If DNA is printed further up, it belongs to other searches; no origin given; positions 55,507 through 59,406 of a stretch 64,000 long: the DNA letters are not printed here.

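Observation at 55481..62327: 2146-aa NACHT/STAND protein with Cap4-like N-terminal domain, flanked by ~125-bp direct repeats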

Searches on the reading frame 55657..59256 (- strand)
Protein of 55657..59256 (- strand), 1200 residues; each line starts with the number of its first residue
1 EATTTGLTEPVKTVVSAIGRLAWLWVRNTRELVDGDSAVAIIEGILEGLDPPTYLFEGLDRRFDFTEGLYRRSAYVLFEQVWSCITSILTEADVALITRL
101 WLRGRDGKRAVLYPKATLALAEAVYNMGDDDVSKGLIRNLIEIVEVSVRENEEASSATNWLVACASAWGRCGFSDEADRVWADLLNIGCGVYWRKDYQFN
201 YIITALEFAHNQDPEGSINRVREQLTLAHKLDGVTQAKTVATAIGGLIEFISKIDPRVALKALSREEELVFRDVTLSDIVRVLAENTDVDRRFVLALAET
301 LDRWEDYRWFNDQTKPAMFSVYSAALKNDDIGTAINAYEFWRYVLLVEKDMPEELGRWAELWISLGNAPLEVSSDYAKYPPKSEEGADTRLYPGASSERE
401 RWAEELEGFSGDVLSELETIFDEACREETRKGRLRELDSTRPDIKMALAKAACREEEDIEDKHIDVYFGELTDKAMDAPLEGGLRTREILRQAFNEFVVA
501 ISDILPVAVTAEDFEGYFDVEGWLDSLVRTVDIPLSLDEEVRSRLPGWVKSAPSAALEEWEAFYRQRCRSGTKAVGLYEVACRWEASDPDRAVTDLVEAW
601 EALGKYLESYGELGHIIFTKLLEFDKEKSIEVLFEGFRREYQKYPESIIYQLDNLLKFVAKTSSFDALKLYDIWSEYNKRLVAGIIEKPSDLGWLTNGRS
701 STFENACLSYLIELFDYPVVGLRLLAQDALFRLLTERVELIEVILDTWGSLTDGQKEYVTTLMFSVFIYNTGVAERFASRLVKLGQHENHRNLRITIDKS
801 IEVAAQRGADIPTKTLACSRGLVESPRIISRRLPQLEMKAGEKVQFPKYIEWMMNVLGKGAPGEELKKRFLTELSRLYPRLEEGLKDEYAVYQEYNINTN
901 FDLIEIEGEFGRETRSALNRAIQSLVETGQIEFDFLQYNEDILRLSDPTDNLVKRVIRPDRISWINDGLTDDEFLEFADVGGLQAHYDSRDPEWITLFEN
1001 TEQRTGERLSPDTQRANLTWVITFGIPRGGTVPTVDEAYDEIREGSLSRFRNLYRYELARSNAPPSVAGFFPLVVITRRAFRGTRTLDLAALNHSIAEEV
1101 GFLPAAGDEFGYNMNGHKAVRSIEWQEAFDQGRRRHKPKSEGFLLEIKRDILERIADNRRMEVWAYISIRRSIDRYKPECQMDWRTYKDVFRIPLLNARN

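Call 50: search_protein_representatives(protein=window:55657-59256:-)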
Query: 1200 residues. Proteins with E-value up to 0.001 (for the whole library): 120; up to 1e-10: 99; up to 1e-30: 66. The best 120 are listed.
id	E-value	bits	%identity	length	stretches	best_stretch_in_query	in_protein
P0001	0.0e+00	2731.8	100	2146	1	1-1200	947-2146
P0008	0.0e+00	1108.9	45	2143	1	1-1192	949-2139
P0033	3.1e-226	770.5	36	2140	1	1-1191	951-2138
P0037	4.1e-209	713.8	34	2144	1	3-1193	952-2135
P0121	3.5e-190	651.1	32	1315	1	4-1193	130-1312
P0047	5.0e-185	634.0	33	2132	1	5-1186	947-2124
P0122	5.0e-184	630.7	34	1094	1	133-1190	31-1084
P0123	1.9e-182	625.5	42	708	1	491-1193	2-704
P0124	1.9e-145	502.9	33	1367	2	518-1190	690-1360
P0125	8.7e-140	484.2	39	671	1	541-1194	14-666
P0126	4.7e-137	475.1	29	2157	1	10-1191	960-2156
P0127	6.8e-137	474.6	28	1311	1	10-1188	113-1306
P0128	2.2e-136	472.9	28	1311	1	15-1195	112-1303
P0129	2.2e-130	453.1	28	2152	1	10-1190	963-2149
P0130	3.2e-117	409.4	42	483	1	721-1193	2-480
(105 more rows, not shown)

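Call 54: predict_structure(alignment_id=A4)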
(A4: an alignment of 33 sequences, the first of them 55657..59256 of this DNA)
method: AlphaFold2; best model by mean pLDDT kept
length: 1200 residues; sequences in the alignment: 33
mean_pLDDT: 86.4   pTM: 0.76
mean pLDDT of the five models: 86.4, 85.4, 83.5, 83.3, 83.0
residues with pLDDT >= 90: 627; 70-90: 455; 50-70: 96; < 50: 22
segments of 3 or more residues with pLDDT < 50: 384-395, 839-841, 1198-1200
pLDDT, mean of each block of 10 residues (from residue 1): 70 91 86 70 92 82 79 91 90 91 84 92 87 91 88 72 92 91 72 57 90 93 92 79 93 93 91 94 92 97 77 93 94 95 93 93 91 92 47 52 79 80 85 87 87 69 84 88 82 90 80 87 85 78 86 87 86 90 90 93 68 81 88 85 73 75 83 89 79 77 93 94 95 96 95 95 96 96 95 96 94 96 86 59 71 93 90 87 82 65 76 94 93 93 93 92 90 95 89 95 79 87 93 93 92 93 85 95 90 93 90 93 93 77 96 94 96 84 94 68
secondary structure, 60 per line:
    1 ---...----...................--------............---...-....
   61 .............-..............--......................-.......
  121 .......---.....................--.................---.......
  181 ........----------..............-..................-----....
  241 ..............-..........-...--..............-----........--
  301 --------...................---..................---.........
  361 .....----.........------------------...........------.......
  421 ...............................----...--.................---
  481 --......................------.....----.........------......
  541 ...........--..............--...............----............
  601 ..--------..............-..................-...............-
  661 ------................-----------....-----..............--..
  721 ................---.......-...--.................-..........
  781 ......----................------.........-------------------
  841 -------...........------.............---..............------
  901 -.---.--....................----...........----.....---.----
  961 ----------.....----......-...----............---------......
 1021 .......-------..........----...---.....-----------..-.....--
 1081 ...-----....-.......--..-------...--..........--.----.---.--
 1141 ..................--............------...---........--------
elements in order (helices of 4 or more, strands of 3 or more residues): H11-29 H38-49 H57-73 H75-88 H91-112 H114-127 H131-151 H154-170 H174-188 H199-212 H214-231 H237-254 H256-265 H272-285 H291-298 H309-327 H331-348 H352-365 H370-378 H397-407 H414-451 H461-477 H483-504 H511-515 H520-528 H535-551 H554-567 H570-584 H589-602 H611-624 H626-643 H645-659 H667-682 H694-697 H703-716 H720-736 H740-746 H753-769 H771-786 H791-806 H813-821 H848-858 H865-877 H881-894 H909-928 H933-943 H948-952 H971-975 H980-985 E994-1005 E1015-1027 H1035-1044 E1049-1051 H1055-1059 E1074-1078 E1089-1092 H1094-1100 E1112-1114 E1117-1126 E1141-1148 H1149-1158 E1161-1172 E1185-1192
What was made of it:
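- Checked: First, the region after the NTPase is a helical solenoid of about 1,300 aa followed by a distinct alpha/beta domain of about 200 aa, not 1,600 aa of helical repeats (call 54).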

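Call 57: fold_search(model_id=the predicted structure, library=pdb)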
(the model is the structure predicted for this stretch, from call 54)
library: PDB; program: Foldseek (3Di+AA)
matches with E <= 10: 682; with E <= 0.001: 2
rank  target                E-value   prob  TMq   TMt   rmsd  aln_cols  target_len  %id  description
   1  8dgc_A                8.4e-12  1.00  0.50  0.32  14.0      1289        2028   12  Avs3 bound to phage PhiV-1 terminase (released 2022-08-03)
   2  8dgc_B                9.4e-12  1.00  0.50  0.32  14.2      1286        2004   12  Avs3 bound to phage PhiV-1 terminase (released 2022-08-03)
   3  8bbg_D                1.7e-03  0.75  0.09  0.08  44.9      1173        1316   12  Structure of the IFT-A complex; anterograde IFT-A train model (released 2022-12-21)
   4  9edr_D                2.8e-03  0.85  0.10  0.11  37.2       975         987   11  Tubulin Cofactors D,E,G,C and Tubulin complex -- TBCC N Terminus Bound to Tubulin (released 2026-02-04)
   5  8ro1_I                4.1e-03  0.82  0.10  0.13  46.8       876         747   11  Structure of the C. elegans Intron Lariat Spliceosome double-primed for disassembly (ILS'') (released 2024-08-07)
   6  8syn_A                5.1e-03  0.84  0.10  0.13  39.0       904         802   10  Human VPS35L/VPS29/VPS26C Complex (released 2023-11-01)
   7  6xte_A                5.5e-03  0.60  0.09  0.09  34.8       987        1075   11  Human karyopherin RanBP5 (isoform-1) (released 2020-04-22)
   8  6tnf_A                6.6e-03  0.60  0.10  0.11  35.9      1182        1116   10  Structure of monoubiquitinated FANCD2 in complex with FANCI and DNA (released 2020-02-19)
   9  7wtx_K                6.8e-03  0.75  0.10  0.12  37.2       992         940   11  Cryo-EM structure of a human pre-40S ribosomal subunit - State RRP12-B1 (released 2022-10-19)
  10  7dkh_I                7.1e-03  0.69  0.10  0.12  42.6      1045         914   11  Crystal structure of the Ctr9/Paf1/Cdc73/Rtf1 quaternary complex (released 2021-11-24)
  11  7rdr_A                1.0e-02  0.47  0.05  0.10  30.2       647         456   14  Circular tandem repeat protein with novel repeat topology and enhanced subunit contact surfaces (released 2021-09-01)
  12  8fgw_D                1.1e-02  0.35  0.08  0.08  38.7      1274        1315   13  Human IFT-A complex structures provide molecular insights into ciliary transport (released 2023-02-22)
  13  5o9z_v                1.4e-02  0.57  0.09  0.12  35.0       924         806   11  Cryo-EM structure of a pre-catalytic human spliceosome primed for activation (B complex) (released 2017-08-16)
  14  8qo9_B1               1.5e-02  0.69  0.10  0.12  33.0       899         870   11  Cryo-EM structure of a human spliceosomal B complex protomer (released 2024-01-24)
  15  1wa5_C                1.5e-02  0.54  0.10  0.11  33.2      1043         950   10  Structure of the Cse1:Imp-alpha:RanGTP complex (released 2004-12-13)
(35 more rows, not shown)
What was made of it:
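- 56290..60294 (-): TPR-like alpha-helical solenoid, about aa 600-1935; presumed sensor scaffold. Foldseek matches SeAvs3 8dgc with E 8.4e-12 and TM 0.50 (call 57).
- The C-terminal 1,200 aa match 8dgc with E 8.4e-12 and TM 0.50, and the next hits have E > 1e-3 (call 57).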
